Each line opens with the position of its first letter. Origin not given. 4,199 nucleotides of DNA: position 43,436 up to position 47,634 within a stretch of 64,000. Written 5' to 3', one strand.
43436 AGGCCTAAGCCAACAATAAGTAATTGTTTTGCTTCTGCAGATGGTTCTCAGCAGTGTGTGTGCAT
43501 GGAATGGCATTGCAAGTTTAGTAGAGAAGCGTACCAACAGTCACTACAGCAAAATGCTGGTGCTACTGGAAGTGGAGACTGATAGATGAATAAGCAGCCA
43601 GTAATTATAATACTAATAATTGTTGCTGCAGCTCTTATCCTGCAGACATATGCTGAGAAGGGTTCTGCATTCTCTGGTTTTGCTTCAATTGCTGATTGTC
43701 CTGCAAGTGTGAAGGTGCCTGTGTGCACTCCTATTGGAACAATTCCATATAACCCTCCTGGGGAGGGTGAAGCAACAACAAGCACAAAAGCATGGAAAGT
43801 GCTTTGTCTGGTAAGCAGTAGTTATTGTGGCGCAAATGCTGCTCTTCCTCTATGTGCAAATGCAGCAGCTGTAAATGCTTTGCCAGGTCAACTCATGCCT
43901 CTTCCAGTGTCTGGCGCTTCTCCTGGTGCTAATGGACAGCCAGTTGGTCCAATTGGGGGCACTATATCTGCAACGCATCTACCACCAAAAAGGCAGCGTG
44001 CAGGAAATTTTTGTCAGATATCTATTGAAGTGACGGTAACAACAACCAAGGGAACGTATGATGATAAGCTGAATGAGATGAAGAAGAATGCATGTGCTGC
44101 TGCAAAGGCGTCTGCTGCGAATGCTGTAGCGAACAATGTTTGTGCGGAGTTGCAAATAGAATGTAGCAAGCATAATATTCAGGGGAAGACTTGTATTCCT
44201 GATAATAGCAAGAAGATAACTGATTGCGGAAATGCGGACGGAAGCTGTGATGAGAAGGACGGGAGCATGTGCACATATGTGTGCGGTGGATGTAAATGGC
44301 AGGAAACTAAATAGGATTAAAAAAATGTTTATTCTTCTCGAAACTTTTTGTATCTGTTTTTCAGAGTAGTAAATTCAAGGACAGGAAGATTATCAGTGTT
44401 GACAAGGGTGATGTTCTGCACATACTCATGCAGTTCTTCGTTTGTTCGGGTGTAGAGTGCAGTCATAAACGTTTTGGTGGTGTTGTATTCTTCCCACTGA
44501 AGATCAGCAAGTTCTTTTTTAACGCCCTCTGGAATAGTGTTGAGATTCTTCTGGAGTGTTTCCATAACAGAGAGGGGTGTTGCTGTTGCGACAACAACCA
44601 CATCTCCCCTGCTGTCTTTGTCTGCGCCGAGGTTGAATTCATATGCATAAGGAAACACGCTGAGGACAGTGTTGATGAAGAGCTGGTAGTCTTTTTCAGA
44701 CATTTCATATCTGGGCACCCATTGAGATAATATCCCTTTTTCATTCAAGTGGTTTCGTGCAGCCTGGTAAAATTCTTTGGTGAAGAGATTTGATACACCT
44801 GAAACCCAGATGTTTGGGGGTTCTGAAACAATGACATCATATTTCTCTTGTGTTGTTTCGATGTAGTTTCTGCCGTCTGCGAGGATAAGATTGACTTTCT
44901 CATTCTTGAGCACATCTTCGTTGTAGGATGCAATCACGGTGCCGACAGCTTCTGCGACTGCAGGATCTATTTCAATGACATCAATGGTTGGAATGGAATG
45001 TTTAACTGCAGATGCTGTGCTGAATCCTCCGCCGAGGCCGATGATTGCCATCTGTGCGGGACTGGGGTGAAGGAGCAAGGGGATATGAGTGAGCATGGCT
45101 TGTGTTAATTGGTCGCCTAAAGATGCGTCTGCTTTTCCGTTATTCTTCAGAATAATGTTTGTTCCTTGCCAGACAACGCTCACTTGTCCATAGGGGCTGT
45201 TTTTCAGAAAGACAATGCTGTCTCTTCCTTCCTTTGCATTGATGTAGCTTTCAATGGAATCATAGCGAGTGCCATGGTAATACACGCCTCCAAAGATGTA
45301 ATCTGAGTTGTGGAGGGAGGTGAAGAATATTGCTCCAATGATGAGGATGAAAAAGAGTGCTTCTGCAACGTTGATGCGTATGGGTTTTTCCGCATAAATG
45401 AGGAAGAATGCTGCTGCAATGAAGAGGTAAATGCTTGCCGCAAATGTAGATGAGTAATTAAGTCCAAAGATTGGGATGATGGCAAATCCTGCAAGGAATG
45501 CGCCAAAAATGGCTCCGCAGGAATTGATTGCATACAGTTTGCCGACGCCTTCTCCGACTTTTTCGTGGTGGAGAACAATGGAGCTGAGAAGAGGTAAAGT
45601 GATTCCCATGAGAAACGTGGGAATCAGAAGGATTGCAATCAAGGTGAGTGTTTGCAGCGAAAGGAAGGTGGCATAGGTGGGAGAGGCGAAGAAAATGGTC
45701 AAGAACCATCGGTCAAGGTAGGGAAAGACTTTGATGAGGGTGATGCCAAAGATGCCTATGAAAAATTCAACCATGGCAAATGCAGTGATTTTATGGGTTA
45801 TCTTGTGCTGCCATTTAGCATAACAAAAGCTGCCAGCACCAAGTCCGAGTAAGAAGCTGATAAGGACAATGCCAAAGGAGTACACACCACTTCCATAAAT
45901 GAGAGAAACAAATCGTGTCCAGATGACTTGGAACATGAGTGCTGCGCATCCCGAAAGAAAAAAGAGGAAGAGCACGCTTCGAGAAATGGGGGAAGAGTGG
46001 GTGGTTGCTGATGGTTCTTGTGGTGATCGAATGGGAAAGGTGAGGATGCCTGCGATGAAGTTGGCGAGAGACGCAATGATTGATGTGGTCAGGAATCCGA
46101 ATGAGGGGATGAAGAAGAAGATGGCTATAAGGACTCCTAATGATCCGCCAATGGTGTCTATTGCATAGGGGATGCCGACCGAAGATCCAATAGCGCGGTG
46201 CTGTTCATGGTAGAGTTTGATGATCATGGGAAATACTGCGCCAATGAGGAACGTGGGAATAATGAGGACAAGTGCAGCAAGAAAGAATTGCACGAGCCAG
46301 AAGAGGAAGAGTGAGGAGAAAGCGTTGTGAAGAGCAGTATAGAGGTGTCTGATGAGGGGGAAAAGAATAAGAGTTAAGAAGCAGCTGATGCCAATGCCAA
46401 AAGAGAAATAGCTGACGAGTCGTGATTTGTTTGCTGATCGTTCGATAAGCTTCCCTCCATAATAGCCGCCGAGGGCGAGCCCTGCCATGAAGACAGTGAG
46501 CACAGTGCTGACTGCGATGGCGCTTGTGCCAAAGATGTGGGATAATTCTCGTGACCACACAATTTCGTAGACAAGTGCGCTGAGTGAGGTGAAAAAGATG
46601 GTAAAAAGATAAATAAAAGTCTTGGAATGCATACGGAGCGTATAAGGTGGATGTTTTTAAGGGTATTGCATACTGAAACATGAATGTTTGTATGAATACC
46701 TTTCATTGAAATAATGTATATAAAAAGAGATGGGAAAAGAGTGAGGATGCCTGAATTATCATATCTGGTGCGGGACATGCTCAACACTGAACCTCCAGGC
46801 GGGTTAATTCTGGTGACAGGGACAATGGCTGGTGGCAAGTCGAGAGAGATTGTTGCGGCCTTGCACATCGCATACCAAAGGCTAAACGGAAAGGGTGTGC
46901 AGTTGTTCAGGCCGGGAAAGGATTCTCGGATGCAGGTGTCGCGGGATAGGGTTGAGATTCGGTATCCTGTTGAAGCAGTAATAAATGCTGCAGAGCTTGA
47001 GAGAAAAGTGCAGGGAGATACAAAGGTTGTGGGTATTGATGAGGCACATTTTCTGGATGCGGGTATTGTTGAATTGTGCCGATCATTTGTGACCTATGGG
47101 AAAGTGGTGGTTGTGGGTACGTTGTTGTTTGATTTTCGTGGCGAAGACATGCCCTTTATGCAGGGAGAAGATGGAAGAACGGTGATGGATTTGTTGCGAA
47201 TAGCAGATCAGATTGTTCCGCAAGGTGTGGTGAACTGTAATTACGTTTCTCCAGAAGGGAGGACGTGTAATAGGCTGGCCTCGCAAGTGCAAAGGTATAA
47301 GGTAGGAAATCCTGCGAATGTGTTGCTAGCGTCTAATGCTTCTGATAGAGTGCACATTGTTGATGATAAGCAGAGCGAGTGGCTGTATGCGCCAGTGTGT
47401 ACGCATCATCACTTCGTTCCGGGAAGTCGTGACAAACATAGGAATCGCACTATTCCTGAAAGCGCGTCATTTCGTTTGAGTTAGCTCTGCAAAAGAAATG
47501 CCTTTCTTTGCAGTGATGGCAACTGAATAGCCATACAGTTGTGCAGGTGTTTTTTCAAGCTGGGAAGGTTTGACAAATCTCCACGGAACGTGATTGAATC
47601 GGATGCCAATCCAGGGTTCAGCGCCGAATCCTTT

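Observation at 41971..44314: Four tightly packed genes for small secreted/membrane-anchored Cys-rich proteins, the last two clearly paralogous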

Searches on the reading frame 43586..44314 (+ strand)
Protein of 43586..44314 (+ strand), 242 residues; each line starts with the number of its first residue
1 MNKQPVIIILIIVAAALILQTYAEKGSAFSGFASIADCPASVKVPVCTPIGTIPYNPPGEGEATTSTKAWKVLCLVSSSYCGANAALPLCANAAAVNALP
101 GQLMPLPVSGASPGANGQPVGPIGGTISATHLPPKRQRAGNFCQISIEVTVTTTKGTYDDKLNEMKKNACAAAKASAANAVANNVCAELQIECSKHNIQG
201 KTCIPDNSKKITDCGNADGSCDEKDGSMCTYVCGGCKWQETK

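Call 6: search_protein_families(library=pfam, proteins=[window:43586-44314:+], max_evalue=0.1)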
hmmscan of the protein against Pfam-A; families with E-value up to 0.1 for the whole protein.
window:43586-44314:+ (242 aa): 0 families

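Call 7: search_protein_families(library=ncbifam, proteins=[window:43586-44314:+], max_evalue=0.1)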
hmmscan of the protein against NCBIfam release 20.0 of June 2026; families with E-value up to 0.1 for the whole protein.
window:43586-44314:+ (242 aa): 0 families

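Call 10: find_homologous_proteins(query=window:43586-44311:+, max_evalue=0.01)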
Query window:43586-44311:+: 2283 candidates shared short words with the query, none scored E <= 0.01.

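Call 23: search_protein_families(library=phrogs, proteins=[window:43586-44314:+], max_evalue=0.1)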
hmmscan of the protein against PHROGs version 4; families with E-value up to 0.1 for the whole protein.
window:43586-44314:+ (242 aa): 0 families

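Call 24: search_solved_structures(query=window:43586-44311:+, max_evalue=10)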
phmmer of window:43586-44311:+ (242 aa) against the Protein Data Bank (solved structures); distinct sequences matched with E-value up to 10: 0.

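Call 26: search_protein_representatives(protein=window:43586-44311:+)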
Query: 242 residues. Proteins with E-value up to 0.001 (for the whole library): 4; up to 1e-10: 2; up to 1e-30: 0. The best 4 are listed.
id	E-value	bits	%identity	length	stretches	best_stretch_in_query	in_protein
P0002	1.7e-30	122.5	94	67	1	1-67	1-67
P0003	1.0e-26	110.1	34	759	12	172-212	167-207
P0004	5.0e-09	52.2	26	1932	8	151-209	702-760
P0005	2.7e-05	40.0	28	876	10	138-217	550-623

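Call 30: find_encoding_contigs(protein=P0002, flank=10000)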
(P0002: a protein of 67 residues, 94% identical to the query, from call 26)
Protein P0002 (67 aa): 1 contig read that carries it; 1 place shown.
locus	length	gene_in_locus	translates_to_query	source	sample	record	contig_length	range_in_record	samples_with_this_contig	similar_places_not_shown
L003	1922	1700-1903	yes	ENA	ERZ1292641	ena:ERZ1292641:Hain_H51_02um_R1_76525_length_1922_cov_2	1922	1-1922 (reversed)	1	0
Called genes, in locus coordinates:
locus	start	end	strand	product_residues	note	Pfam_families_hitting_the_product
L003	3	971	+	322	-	?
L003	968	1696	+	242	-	PF12698:ABC2_membrane_3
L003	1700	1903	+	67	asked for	-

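Call 32: list_cluster_members(proteins=[P0006, P0001, window:43586-44311:+, window:41989-42381:+])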
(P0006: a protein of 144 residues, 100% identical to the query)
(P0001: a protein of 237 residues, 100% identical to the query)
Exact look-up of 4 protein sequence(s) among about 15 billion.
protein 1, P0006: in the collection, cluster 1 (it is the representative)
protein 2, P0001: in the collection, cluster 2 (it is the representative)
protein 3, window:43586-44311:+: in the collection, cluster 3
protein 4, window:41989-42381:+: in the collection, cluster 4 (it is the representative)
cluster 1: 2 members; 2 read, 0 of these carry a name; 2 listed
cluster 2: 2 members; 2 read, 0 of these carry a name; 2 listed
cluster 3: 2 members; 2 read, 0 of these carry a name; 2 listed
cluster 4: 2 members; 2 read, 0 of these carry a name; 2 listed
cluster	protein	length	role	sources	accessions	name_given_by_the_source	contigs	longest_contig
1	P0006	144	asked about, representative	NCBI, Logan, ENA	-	-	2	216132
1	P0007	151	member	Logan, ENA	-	-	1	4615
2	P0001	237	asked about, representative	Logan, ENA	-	-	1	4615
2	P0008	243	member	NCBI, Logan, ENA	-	-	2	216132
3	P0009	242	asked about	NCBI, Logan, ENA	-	-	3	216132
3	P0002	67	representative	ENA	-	-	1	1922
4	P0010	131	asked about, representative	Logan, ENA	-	-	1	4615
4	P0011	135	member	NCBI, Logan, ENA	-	-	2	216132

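Call 33: find_encoding_contigs(protein=window:43586-44314:+, flank=1000, max_places=4)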
Protein window:43586-44314:+ (242 aa): 7 contigs read that carry it; 4 places shown.
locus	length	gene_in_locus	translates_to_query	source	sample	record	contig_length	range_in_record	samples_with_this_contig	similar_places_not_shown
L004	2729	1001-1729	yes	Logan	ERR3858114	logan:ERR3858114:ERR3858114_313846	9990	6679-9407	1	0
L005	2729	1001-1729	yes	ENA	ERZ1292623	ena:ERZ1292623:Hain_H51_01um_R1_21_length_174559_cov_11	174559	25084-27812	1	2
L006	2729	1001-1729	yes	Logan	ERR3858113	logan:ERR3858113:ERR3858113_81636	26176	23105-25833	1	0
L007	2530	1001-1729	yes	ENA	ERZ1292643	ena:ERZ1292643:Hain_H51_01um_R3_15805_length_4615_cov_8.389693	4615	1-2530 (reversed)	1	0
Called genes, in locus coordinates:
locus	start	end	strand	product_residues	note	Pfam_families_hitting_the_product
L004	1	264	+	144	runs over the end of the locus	-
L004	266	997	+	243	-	-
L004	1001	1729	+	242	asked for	-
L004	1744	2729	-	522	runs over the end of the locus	?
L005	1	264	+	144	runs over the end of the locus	-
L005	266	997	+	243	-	-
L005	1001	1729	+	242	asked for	-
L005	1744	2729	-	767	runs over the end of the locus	PF07690:MFS_1 (faint), PF01564:Spermine_synth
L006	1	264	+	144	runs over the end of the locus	-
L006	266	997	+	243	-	-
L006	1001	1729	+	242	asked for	-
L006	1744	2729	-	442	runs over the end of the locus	?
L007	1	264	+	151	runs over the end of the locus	-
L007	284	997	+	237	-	-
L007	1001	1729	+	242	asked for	-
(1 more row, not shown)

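Call 42: predict_structure(protein=window:43655-44311:+)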
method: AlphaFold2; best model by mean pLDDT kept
length: 219 residues; sequences in the alignment: 1
mean_pLDDT: 48.0   pTM: 0.42
mean pLDDT of the five models: 48.0, 44.4, 43.1, 38.8, 34.1
residues with pLDDT >= 90: 0; 70-90: 0; 50-70: 101; < 50: 118
segments of 3 or more residues with pLDDT < 50: 1-21, 31-40, 55-65, 69-101, 108-116, 186-211
pLDDT, mean of each block of 10 residues (from residue 1): 26 32 52 46 56 48 48 36 39 43 52 46 58 52 58 57 54 59 50 45 45 55
secondary structure, 60 per line:
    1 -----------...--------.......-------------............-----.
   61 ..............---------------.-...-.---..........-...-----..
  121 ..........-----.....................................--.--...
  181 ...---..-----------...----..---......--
elements in order: E23-29 E43-54 H60-74 E100-109 E119-130 H136-172 E178-183 E212-217

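Call 53: fold_search(model_id=the predicted structure, library=pdb)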
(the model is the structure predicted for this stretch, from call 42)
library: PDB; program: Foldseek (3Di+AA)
matches with E <= 10: 437; with E <= 0.001: 0
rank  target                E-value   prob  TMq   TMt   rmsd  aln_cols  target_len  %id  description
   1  2gjv_A                3.2e-02  0.87  0.26  0.37   6.0       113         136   13  Crystal Structure of a Protein of Unknown Function from Salmonella typhimurium (released 2006-04-11)
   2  5ujv_A                4.7e-02  0.28  0.21  0.23  15.7       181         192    9  Crystal structure of FePYR1 in complex with abscisic acid (released 2017-11-08)
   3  5jjd_B                5.0e-02  0.11  0.13  0.13  15.8       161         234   11  crystal structure of the ceramide transfer protein PH and START domain complex (released 2017-07-05)
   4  8ay7_A                5.3e-02  0.16  0.19  0.21  15.7       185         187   11  X-RAY CRYSTAL STRUCTURE OF THE CsPYL1(V112L, T135L,F137I, T153I, V168A)-iSB7-HAB1 TERNARY COMPLEX (released 2023-03-22)
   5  5ujv_B                8.4e-02  0.21  0.21  0.24  15.3       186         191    8  Crystal structure of FePYR1 in complex with abscisic acid (released 2017-11-08)
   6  2l25_MODEL_1_A        9.4e-02  0.38  0.23  0.31   8.3       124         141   14  Np_888769.1 (released 2010-08-25)
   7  5zyg                  1.1e-01  0.15  0.17  0.17  14.7       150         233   10  Crystal structure of CERT START domain in complex with compound B5 (released 2019-02-27)
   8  3r6p                  1.1e-01  0.15  0.20  0.26  15.4       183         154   12  Crystal structure of abscisic acid-bound PYL10 (released 2011-12-21)
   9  3kl1_B                1.2e-01  0.16  0.20  0.24  15.7       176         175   10  Crystal structure of abscisic acid receptor PYL2 at 1.55 A (released 2010-11-10)
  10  3kdi                  1.3e-01  0.14  0.19  0.22  14.3       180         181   10  Structure of (+)-ABA bound PYL2 (released 2009-11-10)
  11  5zch_D                1.8e-01  0.18  0.22  0.28  13.4       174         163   11  Crystal structure of OsPP2C50 I267W:OsPYL/RCAR3 with (+)-ABA (released 2019-03-06)
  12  3k90_A                1.8e-01  0.15  0.21  0.25  15.2       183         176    8  The Abscisic acid receptor PYR1 in complex with Abscisic Acid (released 2009-11-10)
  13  5zch_C                1.9e-01  0.18  0.21  0.27  15.0       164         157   12  Crystal structure of OsPP2C50 I267W:OsPYL/RCAR3 with (+)-ABA (released 2019-03-06)
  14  9d94_Ia               2.1e-01  0.28  0.23  0.31   9.2       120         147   13  Mycobacteriophage Bxb1 portal and connector assembly - Composite map and model (released 2024-09-25)
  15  8ey0_A                2.1e-01  0.15  0.21  0.26  15.6       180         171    7  Structure of an orthogonal PYR1*:HAB1* chemical-induced dimerization module in complex with mandipropamid (released 2023-11-08)
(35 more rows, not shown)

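Call 58: find_related_loci(query=window:43586-44311:+, collection=viral_contigs, flank=3000)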
Query window:43586-44311:+ (242 aa) in viral_contigs; peptide patterns used: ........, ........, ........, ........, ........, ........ (x = any residue, [..] = any of these).
3 stretches matched a pattern, but none encodes a relative of the query by tblastn (E <= 1e-3).

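Call 59: search_protein_families(library=padloc, proteins=[window:43586-44314:+], max_evalue=0.1)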
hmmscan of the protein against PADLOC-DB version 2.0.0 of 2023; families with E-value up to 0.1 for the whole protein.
window:43586-44314:+ (242 aa): 0 families

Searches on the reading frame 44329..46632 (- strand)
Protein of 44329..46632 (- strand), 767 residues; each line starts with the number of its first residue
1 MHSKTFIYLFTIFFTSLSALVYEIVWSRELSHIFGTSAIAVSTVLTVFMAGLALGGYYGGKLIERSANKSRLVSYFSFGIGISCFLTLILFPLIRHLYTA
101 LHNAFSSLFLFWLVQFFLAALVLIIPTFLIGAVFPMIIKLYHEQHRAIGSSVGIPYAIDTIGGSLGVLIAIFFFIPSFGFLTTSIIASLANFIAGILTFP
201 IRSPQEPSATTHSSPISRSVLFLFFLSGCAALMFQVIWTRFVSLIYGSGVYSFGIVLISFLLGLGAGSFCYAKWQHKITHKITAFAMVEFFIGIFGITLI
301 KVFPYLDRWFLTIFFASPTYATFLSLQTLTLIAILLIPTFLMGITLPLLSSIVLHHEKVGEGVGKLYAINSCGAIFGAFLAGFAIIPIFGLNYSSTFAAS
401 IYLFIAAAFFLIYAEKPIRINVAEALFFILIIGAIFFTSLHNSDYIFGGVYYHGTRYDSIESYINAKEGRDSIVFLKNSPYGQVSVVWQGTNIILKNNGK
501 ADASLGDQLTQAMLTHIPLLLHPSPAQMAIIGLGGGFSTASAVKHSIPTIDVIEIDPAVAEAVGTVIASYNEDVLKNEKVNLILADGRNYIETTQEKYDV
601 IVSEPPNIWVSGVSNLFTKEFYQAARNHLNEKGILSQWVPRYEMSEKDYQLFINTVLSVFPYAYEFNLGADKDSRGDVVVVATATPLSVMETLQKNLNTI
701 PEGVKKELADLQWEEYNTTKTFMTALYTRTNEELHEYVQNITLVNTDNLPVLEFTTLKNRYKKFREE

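Call 6: search_protein_families(library=pfam, proteins=[window:44329-46632:-], max_evalue=0.1)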
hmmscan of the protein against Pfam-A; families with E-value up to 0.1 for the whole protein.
window:44329-46632:- (767 aa): 3 families
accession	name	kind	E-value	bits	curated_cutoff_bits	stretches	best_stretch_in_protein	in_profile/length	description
PF01564.23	Spermine_synth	-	6.9e-22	78.3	22.9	1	510-662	4-155/186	Spermine/spermidine synthase domain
PF07690.21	MFS_1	-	1.8e-05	24.3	33.4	1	9-352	2-318/347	Major Facilitator Superfamily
PF05175.20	MTS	-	3.3e-05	24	23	1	507-635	17-136/170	Methyltransferase small domain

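Call 7: search_protein_families(library=ncbifam, proteins=[window:44329-46632:-], max_evalue=0.1)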
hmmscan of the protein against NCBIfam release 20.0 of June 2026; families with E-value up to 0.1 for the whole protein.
window:44329-46632:- (767 aa): 12 families
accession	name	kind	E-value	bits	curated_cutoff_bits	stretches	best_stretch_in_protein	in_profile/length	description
NF002956.0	PRK03612.1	equivalog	1e-46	159.4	472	2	207-635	9-413/522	polyamine aminopropyltransferase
NF037959.1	MFS_SpdSyn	subfamily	1.3e-39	136.3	40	3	18-204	3-184/480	fused MFS/spermidine synthase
NF002010.0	PRK00811.1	equivalog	3.4e-26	92.1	260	1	511-663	65-217/287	polyamine aminopropyltransferase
TIGR00417.1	speE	equivalog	7.4e-25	87.7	249.55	1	507-660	55-207/271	spermidine synthase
NF003380.0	PRK04457.1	equivalog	8.9e-16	57.7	304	1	508-698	55-235/265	polyamine aminopropyltransferase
NF002435.0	PRK01581.1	equivalog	3.3e-10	39.6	537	1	467-635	93-264/374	polyamine aminopropyltransferase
TIGR03534.1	RF_mod_PrmC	equivalog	0.00029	20.4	199.1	1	529-608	93-167/253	peptide chain release factor N(5)-glutamine methyltransferase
NF004062.0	PRK05576.1-5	equivalog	0.0017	17.8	194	1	531-652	91-211/219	cobalt-factor II C(20)-methyltransferase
NF047853.1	tRm6a37MtseTrmN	equivalog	0.0046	16.7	350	1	549-607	70-124/244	tRNA(1)(Val) (adenine(37)-N(6))-methyltransferase TrmN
TIGR01127.1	ilvA_1Cterm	equivalog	0.05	12.6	378.75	1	531-601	154-224/380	threonine ammonia-lyase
TIGR03533.1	L3_gln_methyl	equivalog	0.058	12.7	229.7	0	541-622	139-213/284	50S ribosomal protein L3 N(5)-glutamine methyltransferase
NF006389.0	PRK08638.1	equivalog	0.085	11.8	453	0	531-601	181-251/333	bifunctional threonine ammonia-lyase/L-serine ammonia-lyase TdcB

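Call 12: find_related_loci(query=window:44329-46629:-, collection=genome_contigs, flank=10000)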
Query window:44329-46629:- (766 aa) in genome_contigs; peptide patterns used: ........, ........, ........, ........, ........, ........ (x = any residue, [..] = any of these).
109 stretches matched a pattern, but none encodes a relative of the query by tblastn (E <= 1e-3).

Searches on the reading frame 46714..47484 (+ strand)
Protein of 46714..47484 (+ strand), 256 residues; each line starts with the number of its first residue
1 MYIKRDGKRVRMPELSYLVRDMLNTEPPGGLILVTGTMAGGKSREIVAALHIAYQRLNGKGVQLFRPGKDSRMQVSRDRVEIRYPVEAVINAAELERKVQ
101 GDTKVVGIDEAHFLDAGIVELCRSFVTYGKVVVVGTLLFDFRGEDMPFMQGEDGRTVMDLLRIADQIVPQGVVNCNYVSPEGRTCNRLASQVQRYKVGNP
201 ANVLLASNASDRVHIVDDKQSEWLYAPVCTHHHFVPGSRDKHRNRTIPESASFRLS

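Call 6: search_protein_families(library=pfam, proteins=[window:46714-47484:+], max_evalue=0.1)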
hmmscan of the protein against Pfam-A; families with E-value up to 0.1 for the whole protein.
window:46714-47484:+ (256 aa): 2 families
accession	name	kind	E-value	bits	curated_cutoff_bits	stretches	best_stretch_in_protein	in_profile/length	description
PF00265.24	TK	-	7.4e-16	58.9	20.6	1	31-196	3-154/176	Thymidine kinase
PF13401.12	AAA_22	-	0.042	14.6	27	0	42-127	46-109/130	AAA domain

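Call 7: search_protein_families(library=ncbifam, proteins=[window:46714-47484:+], max_evalue=0.1)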
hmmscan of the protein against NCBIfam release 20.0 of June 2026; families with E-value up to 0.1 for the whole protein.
window:46714-47484:+ (256 aa): 4 families
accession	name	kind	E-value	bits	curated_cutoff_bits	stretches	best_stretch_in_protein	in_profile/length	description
NF003296.0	PRK04296.1-1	equivalog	5.6e-20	72.2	183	1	26-238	5-192/195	thymidine kinase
NF003299.0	PRK04296.1-4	equivalog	0.00011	22.1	284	1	35-237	8-188/191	thymidine kinase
NF003300.0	PRK04296.1-5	equivalog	0.0021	17.9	195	1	36-147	9-127/194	thymidine kinase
NF040793.1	sarcosine_GrdG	exception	0.077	11.8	780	1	45-143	31-120/428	sarcosine reductase complex component B subunit alpha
